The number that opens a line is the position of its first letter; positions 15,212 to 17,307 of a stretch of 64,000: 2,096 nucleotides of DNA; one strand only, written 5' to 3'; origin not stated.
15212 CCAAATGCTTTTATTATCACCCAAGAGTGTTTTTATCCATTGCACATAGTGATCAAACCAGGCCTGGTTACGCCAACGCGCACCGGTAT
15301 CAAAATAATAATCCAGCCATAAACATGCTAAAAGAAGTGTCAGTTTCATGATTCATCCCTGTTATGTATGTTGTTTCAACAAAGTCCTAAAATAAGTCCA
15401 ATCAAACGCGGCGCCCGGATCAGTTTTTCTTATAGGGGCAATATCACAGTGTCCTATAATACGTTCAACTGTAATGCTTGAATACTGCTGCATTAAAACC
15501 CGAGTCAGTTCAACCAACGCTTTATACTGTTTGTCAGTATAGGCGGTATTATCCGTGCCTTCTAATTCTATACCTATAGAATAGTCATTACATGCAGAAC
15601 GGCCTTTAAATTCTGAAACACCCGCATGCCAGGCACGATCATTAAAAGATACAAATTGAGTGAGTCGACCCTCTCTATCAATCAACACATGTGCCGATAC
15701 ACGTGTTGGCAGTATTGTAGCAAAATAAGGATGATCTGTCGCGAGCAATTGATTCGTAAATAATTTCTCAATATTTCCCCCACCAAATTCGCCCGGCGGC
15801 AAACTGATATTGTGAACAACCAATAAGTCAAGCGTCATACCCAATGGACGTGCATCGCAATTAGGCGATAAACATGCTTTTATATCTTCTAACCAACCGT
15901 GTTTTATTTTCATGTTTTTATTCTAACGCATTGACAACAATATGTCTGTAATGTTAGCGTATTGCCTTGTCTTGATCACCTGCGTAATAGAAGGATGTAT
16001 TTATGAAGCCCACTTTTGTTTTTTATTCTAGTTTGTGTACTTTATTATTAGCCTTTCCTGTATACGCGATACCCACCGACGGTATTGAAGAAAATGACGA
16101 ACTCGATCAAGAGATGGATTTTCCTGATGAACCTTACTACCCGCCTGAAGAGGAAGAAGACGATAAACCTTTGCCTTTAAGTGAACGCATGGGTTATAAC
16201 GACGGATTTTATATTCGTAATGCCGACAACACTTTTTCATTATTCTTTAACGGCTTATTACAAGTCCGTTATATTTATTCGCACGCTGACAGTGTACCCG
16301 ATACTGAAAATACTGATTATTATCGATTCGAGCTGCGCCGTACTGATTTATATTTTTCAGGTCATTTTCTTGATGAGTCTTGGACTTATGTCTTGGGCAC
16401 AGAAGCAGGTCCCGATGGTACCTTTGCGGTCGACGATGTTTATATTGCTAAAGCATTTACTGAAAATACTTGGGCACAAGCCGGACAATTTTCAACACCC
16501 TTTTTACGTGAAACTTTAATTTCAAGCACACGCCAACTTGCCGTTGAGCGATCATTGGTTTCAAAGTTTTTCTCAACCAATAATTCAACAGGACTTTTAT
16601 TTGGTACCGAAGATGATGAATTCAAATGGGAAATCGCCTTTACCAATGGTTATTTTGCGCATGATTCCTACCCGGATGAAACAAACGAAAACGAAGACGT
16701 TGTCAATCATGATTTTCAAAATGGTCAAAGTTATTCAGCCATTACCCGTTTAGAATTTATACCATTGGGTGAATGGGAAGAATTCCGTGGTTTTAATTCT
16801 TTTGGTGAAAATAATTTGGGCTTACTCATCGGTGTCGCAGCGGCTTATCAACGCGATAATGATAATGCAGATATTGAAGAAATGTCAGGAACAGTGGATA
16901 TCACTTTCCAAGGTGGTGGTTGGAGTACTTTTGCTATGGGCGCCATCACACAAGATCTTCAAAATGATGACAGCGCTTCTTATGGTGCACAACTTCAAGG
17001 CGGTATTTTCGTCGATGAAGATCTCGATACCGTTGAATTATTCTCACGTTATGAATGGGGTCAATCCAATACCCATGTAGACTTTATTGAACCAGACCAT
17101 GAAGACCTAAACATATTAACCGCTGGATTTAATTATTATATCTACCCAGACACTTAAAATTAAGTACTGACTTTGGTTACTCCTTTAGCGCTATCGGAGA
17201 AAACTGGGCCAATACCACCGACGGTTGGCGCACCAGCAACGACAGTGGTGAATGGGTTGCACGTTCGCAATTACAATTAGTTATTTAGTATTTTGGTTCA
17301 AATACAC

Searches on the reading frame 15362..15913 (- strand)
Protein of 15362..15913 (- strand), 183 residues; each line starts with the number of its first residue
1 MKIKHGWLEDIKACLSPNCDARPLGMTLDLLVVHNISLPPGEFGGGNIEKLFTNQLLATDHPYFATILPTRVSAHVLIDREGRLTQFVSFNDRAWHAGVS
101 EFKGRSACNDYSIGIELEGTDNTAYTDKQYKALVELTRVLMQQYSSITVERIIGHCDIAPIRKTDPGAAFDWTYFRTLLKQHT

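Call 36: find_encoding_contigs(protein=window:15362-15913:-, flank=10000, max_places=10)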
Protein window:15362-15913:- (183 aa): no gene with exactly this product is on record in the collection.

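Call 53: search_protein_families(library=pfam, proteins=[window:15362-15913:-], max_evalue=0.001)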
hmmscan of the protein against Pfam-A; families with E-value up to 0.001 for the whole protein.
window:15362-15913:- (183 aa): 1 family
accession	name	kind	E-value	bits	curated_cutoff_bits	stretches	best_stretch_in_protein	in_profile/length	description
PF01510.30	Amidase_2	-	1.1e-31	110.3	26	1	29-167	6-130/131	N-acetylmuramoyl-L-alanine amidase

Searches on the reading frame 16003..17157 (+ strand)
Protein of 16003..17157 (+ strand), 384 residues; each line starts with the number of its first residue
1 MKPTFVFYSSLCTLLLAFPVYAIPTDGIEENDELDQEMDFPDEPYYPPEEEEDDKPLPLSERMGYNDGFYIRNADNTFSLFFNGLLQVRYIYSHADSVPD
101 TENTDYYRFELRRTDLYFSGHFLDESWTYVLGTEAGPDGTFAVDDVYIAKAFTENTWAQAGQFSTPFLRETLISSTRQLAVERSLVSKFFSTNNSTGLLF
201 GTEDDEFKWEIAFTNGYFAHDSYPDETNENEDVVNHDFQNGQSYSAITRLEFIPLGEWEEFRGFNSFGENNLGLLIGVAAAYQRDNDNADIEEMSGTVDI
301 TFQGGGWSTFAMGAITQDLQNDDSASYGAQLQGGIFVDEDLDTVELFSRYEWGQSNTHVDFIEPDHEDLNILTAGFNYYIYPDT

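Call 53: search_protein_families(library=pfam, proteins=[window:16003-17157:+], max_evalue=0.001)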
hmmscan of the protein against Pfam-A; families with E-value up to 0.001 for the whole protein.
window:16003-17157:+ (384 aa): 1 family
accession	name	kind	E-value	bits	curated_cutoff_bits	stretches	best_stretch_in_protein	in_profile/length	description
PF07396.17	Porin_O_P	-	2e-05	24.5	20.9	1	87-214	6-142/370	Phosphate-selective porin O and P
